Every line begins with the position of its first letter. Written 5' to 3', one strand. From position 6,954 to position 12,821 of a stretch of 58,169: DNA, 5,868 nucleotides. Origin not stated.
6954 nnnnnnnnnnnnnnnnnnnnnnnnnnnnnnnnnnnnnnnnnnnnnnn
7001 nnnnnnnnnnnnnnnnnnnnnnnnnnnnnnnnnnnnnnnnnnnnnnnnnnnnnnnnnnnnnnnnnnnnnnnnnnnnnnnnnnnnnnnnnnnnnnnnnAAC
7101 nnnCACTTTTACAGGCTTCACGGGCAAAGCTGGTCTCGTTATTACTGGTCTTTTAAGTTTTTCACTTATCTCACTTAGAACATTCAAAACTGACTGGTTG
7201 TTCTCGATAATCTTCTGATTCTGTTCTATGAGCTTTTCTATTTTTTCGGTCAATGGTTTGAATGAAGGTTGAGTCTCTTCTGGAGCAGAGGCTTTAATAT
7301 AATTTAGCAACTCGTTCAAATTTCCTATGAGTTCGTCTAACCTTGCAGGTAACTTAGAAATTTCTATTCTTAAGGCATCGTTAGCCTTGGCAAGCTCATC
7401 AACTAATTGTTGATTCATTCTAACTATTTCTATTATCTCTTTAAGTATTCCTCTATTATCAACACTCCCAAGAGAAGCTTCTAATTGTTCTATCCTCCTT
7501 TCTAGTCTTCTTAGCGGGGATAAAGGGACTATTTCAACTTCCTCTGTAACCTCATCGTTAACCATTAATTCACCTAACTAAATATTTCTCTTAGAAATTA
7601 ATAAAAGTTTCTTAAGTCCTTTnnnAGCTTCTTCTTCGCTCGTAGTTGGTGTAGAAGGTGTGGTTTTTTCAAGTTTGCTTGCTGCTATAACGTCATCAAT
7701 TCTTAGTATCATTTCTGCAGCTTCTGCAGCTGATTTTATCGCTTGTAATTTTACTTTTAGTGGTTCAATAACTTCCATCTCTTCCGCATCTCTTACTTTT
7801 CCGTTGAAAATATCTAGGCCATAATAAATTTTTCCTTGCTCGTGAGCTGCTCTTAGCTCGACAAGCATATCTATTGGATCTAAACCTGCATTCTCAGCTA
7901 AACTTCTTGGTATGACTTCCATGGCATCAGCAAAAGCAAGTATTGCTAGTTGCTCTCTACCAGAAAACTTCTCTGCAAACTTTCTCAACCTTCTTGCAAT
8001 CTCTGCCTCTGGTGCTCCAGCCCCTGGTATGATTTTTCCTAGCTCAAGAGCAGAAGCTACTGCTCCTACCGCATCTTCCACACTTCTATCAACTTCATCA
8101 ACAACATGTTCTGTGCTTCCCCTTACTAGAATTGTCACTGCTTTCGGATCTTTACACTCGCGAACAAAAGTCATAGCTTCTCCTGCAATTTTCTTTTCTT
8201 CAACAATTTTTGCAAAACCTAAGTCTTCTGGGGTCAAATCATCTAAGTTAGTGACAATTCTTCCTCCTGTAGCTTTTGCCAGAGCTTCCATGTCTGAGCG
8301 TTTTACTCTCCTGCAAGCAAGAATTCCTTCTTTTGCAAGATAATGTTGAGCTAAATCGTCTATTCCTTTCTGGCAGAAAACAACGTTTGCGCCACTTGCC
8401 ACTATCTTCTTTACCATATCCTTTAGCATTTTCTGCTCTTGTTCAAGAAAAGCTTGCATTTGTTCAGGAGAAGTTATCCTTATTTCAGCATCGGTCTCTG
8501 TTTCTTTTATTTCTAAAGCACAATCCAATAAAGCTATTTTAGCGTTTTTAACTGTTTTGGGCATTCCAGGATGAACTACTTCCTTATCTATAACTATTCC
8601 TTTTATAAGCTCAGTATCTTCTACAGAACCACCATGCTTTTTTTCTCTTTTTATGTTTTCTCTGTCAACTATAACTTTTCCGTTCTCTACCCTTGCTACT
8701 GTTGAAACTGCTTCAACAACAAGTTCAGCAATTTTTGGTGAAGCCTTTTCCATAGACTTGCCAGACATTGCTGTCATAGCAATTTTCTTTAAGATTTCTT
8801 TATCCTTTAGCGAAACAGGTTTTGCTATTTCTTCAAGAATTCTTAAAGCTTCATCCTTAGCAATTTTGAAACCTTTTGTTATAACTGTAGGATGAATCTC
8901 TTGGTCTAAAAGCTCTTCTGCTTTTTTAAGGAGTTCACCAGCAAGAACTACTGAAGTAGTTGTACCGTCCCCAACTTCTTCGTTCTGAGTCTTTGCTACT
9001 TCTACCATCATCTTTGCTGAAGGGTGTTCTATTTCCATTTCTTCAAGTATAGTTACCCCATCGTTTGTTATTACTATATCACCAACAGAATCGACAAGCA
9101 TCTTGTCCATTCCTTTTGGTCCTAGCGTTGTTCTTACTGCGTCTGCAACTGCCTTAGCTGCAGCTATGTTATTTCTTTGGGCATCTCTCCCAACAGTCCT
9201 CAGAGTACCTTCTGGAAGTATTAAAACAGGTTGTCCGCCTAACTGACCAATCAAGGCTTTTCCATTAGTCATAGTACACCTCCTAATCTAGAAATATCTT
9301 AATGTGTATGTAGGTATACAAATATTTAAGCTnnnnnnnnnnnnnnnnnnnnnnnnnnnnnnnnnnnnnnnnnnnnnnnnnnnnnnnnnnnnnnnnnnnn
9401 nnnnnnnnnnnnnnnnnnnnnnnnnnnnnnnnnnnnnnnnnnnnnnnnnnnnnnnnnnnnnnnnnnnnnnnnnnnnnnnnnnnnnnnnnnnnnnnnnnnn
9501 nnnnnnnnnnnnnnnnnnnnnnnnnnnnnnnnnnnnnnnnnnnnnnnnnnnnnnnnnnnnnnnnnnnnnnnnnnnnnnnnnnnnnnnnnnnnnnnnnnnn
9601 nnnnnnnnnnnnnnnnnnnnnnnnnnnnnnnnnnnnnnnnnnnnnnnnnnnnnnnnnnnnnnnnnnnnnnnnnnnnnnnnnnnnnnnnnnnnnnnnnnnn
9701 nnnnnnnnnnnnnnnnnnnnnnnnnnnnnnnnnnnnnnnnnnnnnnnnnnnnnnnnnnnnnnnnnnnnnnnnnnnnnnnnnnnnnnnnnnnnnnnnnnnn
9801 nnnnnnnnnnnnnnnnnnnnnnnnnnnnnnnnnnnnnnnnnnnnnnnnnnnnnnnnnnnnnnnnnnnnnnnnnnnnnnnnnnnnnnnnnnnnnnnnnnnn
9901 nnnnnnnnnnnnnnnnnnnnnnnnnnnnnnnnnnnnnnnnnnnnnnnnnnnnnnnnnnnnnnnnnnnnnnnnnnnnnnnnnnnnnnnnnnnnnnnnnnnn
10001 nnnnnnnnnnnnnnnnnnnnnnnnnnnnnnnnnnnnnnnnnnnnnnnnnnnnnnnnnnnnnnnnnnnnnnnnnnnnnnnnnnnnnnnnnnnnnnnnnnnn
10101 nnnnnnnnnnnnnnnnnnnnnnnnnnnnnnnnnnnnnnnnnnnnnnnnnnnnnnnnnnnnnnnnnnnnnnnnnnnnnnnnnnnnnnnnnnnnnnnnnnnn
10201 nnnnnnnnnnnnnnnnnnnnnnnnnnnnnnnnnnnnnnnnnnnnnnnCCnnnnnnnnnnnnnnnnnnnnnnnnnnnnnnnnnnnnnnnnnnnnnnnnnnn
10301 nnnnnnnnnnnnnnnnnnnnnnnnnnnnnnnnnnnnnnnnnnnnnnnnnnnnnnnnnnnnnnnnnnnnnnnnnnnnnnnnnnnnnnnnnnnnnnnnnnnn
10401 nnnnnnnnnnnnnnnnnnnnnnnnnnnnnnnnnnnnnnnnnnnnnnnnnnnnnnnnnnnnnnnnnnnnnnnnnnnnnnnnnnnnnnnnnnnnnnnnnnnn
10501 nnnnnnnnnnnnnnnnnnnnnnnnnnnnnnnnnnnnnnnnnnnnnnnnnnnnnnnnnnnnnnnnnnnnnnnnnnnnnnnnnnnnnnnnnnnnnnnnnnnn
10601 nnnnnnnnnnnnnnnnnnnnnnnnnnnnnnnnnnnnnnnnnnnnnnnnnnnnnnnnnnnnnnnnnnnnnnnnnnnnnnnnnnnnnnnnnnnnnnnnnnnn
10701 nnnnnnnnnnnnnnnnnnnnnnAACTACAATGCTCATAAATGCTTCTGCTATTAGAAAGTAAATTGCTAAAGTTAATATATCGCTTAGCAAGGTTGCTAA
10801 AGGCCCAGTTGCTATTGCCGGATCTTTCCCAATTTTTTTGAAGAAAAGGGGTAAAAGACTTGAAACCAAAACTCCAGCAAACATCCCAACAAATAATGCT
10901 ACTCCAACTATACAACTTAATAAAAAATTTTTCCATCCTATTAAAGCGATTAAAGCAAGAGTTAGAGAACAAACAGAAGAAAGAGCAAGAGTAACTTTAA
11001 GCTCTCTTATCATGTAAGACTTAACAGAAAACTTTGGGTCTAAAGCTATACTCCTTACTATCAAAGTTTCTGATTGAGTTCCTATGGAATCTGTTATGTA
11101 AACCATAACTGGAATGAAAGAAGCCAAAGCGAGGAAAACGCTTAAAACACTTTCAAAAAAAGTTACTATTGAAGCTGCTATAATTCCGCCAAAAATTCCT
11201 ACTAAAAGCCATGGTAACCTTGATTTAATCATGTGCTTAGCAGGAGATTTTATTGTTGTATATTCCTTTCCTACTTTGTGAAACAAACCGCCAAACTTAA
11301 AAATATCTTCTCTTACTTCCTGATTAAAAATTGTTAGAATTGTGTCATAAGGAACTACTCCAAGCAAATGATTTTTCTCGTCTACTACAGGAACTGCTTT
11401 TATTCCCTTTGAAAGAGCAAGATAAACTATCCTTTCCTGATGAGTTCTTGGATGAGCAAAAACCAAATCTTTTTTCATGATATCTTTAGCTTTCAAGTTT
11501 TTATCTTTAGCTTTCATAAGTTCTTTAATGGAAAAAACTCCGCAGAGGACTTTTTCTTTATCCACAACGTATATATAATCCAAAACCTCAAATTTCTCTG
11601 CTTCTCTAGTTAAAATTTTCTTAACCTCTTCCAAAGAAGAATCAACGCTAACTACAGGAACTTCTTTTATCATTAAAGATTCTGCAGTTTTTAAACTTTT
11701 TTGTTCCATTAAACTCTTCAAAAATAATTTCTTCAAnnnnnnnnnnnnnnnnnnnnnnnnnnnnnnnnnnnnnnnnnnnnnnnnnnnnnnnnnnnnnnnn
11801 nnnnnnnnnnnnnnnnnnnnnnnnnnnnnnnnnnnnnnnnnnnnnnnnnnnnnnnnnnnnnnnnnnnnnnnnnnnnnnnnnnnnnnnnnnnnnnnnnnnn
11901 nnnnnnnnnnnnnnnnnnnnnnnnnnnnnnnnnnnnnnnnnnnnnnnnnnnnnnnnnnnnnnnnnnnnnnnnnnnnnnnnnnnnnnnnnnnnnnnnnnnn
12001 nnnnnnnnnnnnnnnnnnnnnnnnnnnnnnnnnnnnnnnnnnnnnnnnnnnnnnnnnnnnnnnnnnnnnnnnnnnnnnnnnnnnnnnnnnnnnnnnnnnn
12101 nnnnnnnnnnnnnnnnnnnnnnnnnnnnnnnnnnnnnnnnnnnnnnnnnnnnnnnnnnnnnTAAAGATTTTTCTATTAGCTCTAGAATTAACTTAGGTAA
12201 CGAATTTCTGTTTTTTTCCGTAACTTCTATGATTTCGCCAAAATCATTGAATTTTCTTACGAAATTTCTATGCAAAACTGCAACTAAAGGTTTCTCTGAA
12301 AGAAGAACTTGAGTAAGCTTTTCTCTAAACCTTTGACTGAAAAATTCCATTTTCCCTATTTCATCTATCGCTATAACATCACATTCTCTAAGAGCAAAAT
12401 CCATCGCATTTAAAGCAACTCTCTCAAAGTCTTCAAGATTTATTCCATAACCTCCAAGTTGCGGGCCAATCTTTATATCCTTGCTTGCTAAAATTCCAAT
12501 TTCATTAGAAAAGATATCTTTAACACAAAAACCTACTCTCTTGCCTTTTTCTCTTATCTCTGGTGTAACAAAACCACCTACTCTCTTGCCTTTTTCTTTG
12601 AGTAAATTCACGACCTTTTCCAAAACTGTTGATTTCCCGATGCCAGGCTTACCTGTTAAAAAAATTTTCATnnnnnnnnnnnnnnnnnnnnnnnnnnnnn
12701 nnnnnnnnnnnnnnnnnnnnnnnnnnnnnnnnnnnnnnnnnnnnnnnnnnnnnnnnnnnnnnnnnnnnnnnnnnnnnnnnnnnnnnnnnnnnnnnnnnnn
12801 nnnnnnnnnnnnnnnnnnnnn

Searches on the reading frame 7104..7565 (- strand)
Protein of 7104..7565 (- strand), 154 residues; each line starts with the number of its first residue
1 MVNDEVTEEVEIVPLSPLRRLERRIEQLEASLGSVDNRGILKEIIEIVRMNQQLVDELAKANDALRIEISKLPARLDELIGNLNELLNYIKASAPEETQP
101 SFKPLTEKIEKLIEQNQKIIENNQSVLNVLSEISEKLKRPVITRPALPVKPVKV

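Call 14: search_protein_families(library=pfam, proteins=[window:7104-7565:-], max_evalue=0.01)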
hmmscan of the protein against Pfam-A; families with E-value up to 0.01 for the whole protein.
window:7104-7565:- (154 aa): 6 families
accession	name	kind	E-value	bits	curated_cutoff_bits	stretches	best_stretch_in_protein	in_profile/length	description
PF25100.1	DUF7809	-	0.00019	22.2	27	1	41-137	43-146/160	Domain of unknown function (DUF7809)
PF05130.17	FlgN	-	0.0013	19.6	30.5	1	41-131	36-126/147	FlgN protein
PF04124.18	Dor1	-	0.0014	18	23.3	1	17-130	8-107/339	Dor1-like family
PF21924.1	XRCC4_CC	-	0.0051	17.3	27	0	108-142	17-51/78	XRCC4 coiled-coil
PF24915.1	Spectrin_SESTD1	-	0.0084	16.9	27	0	72-133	13-71/110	SESTD1-like, spectrin repeat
PF02224.24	Cytidylate_kin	-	0.0099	16.1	26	0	16-73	139-197/211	Cytidylate kinase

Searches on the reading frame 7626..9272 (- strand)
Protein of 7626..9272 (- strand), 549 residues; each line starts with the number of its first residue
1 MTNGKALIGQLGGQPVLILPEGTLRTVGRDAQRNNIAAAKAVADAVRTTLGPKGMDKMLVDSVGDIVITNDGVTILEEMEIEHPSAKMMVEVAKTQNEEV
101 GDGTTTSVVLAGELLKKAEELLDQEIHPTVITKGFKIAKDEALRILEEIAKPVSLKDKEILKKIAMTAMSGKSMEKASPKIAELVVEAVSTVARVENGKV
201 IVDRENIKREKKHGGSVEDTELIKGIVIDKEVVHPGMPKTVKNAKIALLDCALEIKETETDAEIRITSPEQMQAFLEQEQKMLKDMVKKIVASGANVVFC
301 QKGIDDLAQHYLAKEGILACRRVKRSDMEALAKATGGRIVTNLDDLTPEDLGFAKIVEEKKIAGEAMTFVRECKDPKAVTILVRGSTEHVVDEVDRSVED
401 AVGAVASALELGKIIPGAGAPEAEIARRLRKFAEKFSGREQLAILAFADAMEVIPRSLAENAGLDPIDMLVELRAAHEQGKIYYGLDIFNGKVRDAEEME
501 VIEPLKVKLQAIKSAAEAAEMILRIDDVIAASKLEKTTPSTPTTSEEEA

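Call 14: search_protein_families(library=pfam, proteins=[window:7626-9272:-], max_evalue=0.01)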
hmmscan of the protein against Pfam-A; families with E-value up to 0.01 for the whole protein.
window:7626-9272:- (549 aa): 1 family
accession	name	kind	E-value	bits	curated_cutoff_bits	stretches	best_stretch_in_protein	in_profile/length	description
PF00118.29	Cpn60_TCP1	-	3e-194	646.7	34.3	1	42-532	1-489/490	TCP-1/cpn60 chaperonin family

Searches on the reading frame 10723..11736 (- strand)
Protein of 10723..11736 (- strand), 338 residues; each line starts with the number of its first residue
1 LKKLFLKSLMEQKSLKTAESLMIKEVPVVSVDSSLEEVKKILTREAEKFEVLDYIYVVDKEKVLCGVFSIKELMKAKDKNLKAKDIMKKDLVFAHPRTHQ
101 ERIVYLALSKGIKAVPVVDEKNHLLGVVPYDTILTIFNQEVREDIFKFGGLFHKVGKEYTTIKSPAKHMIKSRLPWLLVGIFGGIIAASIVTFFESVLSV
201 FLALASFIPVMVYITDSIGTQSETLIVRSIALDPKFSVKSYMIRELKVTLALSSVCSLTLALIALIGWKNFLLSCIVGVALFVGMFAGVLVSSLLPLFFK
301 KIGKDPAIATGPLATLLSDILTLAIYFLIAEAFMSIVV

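Call 19: search_protein_families(library=pfam, proteins=[window:10723-11736:-], max_evalue=0.001)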
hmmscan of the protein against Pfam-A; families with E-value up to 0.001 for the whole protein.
window:10723-11736:- (338 aa): 2 families
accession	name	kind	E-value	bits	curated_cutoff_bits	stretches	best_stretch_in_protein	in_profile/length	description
PF01769.21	MgtE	-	4.4e-21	75.9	27.6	1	208-329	1-125/125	Divalent cation transporter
PF00571.33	CBS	-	1.3e-18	67.4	24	2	83-135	1-53/57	CBS domain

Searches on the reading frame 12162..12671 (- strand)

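Call 19: search_protein_families(library=pfam, proteins=[window:12162-12671:-], max_evalue=0.001)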
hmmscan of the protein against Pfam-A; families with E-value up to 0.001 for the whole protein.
window:12162-12671:- (170 aa): 6 families
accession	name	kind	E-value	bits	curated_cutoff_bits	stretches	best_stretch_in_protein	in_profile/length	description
PF03266.21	NTPase_1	-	6.9e-55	185.9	23.9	1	2-163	1-168/168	NTPase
PF10649.15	DUF2478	-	4.8e-09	36.4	22.3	1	13-146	12-143/159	Protein of unknown function (DUF2478)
PF03308.22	MeaB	-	1.4e-05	24.7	23.1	1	3-32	36-65/273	Methylmalonyl Co-A mutase-associated GTPase MeaB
PF13479.12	AAA_24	-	0.00022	21.6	27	1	2-109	4-77/195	AAA domain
PF13401.12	AAA_22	-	0.0003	21.6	27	1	3-54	8-55/130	AAA domain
PF13191.12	AAA_16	-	0.00081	20.4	32.6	0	3-32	27-52/167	AAA ATPase domain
